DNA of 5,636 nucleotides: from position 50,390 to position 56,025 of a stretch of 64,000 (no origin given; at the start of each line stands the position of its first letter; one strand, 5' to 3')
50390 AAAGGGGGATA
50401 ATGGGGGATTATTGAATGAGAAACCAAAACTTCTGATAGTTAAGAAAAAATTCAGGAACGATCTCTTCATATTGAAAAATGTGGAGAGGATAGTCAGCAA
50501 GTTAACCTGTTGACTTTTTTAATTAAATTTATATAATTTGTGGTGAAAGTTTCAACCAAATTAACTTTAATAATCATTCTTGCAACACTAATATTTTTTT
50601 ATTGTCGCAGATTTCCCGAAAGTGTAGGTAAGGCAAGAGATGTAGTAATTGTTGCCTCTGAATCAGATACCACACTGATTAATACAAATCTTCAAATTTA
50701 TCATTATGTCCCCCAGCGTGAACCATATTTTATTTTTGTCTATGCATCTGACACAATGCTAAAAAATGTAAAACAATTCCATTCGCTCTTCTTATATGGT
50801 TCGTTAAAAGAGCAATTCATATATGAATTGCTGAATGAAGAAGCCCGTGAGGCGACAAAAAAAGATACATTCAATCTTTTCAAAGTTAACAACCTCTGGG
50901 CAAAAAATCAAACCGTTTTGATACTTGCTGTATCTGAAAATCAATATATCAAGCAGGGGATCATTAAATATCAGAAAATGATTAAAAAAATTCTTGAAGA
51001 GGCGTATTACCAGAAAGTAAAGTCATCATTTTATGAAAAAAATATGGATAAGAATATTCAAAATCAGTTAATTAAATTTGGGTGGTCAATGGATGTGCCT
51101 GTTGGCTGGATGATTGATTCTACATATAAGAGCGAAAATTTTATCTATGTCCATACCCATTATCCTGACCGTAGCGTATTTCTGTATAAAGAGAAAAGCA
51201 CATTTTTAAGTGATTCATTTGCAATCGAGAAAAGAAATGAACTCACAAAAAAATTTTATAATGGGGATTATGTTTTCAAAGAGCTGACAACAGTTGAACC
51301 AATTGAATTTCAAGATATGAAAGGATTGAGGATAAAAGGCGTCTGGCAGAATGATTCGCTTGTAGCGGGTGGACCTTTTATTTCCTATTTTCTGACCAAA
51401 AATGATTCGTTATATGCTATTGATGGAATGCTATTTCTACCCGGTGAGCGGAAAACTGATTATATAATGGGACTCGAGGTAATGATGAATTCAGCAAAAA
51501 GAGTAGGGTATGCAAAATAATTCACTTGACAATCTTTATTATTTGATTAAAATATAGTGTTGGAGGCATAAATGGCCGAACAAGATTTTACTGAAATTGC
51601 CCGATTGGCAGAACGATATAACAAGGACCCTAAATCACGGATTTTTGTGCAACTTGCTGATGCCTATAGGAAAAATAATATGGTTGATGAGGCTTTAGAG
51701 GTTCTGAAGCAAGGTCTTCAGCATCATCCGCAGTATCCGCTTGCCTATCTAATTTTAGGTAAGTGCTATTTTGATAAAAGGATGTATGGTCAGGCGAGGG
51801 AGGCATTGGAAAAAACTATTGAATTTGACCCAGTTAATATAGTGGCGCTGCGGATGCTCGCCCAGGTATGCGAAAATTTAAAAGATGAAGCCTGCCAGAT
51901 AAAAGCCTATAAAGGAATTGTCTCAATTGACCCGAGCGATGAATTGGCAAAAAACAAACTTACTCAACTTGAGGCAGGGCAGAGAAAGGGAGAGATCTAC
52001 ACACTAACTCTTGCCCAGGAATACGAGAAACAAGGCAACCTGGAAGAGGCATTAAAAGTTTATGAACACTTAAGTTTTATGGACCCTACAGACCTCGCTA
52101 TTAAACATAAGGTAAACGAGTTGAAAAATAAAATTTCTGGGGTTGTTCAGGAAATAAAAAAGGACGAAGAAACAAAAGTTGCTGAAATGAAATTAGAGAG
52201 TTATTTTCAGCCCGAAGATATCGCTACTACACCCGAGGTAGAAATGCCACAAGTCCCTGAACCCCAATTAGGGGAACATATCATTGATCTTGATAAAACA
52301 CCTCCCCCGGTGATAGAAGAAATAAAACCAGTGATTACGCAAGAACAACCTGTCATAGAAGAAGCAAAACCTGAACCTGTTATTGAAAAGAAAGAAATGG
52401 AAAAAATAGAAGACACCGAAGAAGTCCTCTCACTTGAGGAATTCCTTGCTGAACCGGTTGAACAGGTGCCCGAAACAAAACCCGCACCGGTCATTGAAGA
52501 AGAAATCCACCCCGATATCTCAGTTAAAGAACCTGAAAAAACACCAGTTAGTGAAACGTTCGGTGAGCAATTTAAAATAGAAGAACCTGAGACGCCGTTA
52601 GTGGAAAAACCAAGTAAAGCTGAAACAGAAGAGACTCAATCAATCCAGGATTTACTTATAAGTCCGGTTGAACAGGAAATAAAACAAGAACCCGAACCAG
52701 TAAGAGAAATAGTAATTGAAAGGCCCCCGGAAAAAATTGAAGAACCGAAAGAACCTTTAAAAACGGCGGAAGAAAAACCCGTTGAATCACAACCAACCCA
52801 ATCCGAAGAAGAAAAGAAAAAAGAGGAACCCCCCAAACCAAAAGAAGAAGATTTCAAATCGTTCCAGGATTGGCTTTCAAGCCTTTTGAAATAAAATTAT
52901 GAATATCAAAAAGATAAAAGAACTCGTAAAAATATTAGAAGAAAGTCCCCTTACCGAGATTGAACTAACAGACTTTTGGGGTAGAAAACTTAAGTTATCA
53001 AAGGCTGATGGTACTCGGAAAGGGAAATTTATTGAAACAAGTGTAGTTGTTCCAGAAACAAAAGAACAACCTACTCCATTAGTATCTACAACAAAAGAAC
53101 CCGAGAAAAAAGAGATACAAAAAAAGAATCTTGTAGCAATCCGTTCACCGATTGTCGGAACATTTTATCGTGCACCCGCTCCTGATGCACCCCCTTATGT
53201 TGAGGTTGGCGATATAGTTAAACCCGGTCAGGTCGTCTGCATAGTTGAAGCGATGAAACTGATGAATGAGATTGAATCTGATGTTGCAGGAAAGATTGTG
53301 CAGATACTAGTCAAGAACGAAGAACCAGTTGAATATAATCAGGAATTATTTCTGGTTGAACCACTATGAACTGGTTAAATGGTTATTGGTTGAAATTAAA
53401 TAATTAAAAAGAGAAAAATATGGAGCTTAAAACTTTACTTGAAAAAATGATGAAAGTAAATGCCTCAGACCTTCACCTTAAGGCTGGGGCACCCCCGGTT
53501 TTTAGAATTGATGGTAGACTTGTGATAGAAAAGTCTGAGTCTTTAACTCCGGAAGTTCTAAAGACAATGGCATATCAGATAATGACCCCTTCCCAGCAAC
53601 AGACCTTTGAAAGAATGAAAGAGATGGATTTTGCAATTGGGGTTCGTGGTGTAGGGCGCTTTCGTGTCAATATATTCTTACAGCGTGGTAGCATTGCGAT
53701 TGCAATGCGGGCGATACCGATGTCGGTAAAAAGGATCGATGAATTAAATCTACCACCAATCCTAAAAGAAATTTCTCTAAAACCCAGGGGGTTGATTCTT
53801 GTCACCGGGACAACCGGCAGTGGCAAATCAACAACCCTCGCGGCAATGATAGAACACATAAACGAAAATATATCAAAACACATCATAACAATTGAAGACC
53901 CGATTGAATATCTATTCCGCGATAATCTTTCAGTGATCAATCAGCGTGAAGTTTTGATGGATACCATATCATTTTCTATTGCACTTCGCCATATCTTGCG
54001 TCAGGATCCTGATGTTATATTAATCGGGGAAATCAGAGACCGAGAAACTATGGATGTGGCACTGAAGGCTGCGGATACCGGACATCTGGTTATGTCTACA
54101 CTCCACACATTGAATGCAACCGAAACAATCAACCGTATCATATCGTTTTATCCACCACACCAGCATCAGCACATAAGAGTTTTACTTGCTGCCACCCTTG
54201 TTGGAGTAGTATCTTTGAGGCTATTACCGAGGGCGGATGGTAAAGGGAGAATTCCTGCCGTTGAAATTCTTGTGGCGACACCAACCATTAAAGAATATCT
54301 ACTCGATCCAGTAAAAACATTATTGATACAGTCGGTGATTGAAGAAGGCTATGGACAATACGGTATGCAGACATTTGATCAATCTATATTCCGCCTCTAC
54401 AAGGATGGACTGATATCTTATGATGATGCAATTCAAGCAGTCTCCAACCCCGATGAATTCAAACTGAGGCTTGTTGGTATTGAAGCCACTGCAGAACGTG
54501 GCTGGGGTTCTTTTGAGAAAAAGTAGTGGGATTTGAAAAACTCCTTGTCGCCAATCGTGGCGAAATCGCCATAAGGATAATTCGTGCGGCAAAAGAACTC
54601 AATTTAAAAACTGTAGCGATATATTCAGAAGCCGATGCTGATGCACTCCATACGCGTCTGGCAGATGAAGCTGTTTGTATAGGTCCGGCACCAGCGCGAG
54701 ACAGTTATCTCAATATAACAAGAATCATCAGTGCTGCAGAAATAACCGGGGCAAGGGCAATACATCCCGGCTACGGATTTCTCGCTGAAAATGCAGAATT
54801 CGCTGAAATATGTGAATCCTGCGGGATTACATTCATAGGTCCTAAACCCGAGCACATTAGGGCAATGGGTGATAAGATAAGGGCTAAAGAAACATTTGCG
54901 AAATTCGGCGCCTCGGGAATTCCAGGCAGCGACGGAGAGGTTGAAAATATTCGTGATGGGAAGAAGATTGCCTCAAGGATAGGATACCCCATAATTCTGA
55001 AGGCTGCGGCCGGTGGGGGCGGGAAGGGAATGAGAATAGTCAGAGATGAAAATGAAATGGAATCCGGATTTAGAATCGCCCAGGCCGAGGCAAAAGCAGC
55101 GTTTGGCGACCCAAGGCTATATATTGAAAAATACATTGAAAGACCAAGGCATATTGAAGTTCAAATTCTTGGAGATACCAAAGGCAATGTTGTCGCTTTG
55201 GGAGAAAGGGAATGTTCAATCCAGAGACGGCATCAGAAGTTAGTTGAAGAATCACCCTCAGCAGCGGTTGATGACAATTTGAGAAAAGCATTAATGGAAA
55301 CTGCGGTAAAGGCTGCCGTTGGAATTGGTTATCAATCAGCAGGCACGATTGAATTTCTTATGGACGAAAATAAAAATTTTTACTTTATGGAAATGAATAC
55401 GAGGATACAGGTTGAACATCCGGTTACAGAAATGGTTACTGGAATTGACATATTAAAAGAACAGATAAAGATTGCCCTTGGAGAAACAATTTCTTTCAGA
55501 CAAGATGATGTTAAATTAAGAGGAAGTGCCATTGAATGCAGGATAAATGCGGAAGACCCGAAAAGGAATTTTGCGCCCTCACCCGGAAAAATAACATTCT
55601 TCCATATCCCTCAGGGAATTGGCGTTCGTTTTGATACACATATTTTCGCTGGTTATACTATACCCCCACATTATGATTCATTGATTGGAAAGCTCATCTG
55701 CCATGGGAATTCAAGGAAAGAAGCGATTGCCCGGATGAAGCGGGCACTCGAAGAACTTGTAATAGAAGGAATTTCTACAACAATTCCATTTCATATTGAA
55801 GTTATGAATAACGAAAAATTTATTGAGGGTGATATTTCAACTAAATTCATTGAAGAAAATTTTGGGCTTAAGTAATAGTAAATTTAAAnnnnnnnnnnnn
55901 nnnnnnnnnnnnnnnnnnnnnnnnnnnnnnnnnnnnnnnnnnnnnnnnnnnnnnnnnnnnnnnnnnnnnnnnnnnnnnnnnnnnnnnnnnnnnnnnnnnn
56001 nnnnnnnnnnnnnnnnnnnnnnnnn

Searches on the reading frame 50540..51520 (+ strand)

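Call 19: search_protein_families(library=pfam, proteins=[window:50540-51520:+], max_evalue=0.00001)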
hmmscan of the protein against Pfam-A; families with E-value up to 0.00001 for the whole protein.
window:50540-51520:+ (326 aa): 1 family
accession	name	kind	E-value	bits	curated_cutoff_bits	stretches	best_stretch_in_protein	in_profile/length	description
PF16125.10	DUF4837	-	7e-26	91.4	25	1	28-318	1-295/295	Domain of unknown function (DUF4837)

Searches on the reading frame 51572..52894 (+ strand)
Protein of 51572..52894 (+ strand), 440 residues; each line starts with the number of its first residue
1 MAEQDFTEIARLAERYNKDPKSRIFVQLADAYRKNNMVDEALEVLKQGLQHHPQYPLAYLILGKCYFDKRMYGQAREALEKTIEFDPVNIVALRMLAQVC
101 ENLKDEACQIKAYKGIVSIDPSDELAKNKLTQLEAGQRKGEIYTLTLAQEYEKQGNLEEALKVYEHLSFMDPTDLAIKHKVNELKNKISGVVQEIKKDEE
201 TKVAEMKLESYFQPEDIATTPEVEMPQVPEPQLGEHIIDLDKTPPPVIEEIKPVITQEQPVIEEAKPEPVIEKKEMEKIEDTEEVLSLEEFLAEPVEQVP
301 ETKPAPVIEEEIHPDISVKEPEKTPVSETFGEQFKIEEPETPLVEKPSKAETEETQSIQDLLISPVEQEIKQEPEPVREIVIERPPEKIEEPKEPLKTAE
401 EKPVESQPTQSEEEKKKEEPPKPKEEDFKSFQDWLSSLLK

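Call 19: search_protein_families(library=pfam, proteins=[window:51572-52894:+], max_evalue=0.00001)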
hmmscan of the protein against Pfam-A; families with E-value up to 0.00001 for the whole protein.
window:51572-52894:+ (440 aa): 12 families
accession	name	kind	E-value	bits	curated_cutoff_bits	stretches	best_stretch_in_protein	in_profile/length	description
PF13428.12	TPR_14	-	3e-17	61.8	23.5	1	25-64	4-43/44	Tetratricopeptide repeat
PF07719.23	TPR_2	-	6.3e-15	54.4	27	0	57-87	2-32/34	Tetratricopeptide repeat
PF13181.12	TPR_8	-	3.2e-13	49.1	25.7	0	58-88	3-33/34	Tetratricopeptide repeat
PF00515.34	TPR_1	-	3.6e-13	49.2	27.8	0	57-87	2-32/34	Tetratricopeptide repeat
PF14559.12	TPR_19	-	3.2e-12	47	25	1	36-98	5-67/68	Tetratricopeptide repeat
PF13432.12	TPR_16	-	4.4e-10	40.2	32.7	1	27-87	2-62/65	Tetratricopeptide repeat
PF13414.12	TPR_11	-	2.1e-09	37.4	26.8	0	30-68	2-40/42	TPR repeat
PF13431.12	TPR_17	-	1.5e-08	34.7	24.4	0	45-77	2-34/34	Tetratricopeptide repeat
PF13424.12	TPR_12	-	1.4e-07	32.1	30.1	0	2-50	22-73/77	Tetratricopeptide repeat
PF13174.12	TPR_6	-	2.7e-07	31.2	26.3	0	58-84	2-28/33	Tetratricopeptide repeat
PF12895.13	ANAPC3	-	7.9e-07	29.7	27.2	0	13-82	12-82/82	Anaphase-promoting complex, cyclosome, subunit 3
PF13176.12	TPR_7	-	2.3e-06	27.7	27.9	0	26-49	3-28/36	Tetratricopeptide repeat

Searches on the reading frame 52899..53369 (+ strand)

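Call 19: search_protein_families(library=pfam, proteins=[window:52899-53369:+], max_evalue=0.00001)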
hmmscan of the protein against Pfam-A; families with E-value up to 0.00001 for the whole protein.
window:52899-53369:+ (156 aa): 1 family
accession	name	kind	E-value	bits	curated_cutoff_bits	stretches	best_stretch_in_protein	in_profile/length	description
PF00364.28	Biotin_lipoyl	-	1.7e-20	73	22.1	1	80-151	2-71/73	Biotin-requiring enzyme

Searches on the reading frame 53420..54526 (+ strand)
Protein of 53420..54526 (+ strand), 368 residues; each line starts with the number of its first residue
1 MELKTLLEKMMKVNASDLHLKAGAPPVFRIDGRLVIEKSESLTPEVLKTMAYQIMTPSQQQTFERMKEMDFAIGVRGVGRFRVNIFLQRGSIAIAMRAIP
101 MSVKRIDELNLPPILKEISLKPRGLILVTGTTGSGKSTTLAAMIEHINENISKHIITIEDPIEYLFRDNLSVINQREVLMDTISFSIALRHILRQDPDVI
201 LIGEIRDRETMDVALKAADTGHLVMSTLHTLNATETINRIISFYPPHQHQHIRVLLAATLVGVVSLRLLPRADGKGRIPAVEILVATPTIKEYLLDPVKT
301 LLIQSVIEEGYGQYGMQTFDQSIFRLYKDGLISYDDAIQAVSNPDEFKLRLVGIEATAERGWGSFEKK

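Call 20: search_protein_families(library=pfam, proteins=[window:53420-54526:+], max_evalue=0.00001)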
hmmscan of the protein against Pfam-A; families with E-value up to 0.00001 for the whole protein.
window:53420-54526:+ (368 aa): 1 family
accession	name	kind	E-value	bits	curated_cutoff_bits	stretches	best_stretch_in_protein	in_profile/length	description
PF00437.27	T2SSE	-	4.3e-50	170.9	24.9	1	4-275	13-284/370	Type II/IV secretion system protein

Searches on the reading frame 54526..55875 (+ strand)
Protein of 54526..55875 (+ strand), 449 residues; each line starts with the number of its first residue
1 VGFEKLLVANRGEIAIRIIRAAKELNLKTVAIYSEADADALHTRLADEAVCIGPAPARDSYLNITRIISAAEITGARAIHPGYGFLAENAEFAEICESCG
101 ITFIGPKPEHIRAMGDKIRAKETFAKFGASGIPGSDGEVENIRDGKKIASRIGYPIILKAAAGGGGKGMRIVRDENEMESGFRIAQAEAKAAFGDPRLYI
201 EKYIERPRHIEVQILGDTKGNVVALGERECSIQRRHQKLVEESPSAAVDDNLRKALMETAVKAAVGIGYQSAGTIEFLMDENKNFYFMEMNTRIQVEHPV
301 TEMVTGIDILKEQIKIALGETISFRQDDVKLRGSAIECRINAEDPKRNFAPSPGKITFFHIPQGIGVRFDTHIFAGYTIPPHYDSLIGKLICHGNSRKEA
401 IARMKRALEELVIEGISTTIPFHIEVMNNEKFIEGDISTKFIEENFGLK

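Call 20: search_protein_families(library=pfam, proteins=[window:54526-55875:+], max_evalue=0.00001)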
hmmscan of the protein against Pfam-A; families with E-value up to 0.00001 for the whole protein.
window:54526-55875:+ (449 aa): 6 families
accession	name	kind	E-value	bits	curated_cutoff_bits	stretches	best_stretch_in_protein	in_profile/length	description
PF02786.22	CPSase_L_D2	-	2.5e-78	262.8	19.8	1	116-323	1-209/211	Carbamoyl-phosphate synthase L chain, ATP binding domain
PF00289.28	Biotin_carb_N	-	6.2e-46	155.8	25.5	1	3-111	2-110/110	Biotin carboxylase, N-terminal domain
PF02785.25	Biotin_carb_C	-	2.8e-43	146.9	32.4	1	337-444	1-108/108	Biotin carboxylase C-terminal domain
PF07478.18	Dala_Dala_lig_C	-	5e-13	49.5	24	1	146-292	29-174/204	D-ala D-ala ligase C-terminus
PF02222.28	ATP-grasp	-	1.3e-08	35.2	27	1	142-293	19-162/179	ATP-grasp domain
PF08443.16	RimK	-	9e-06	25.8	21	0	148-314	33-185/188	RimK-like ATP-grasp domain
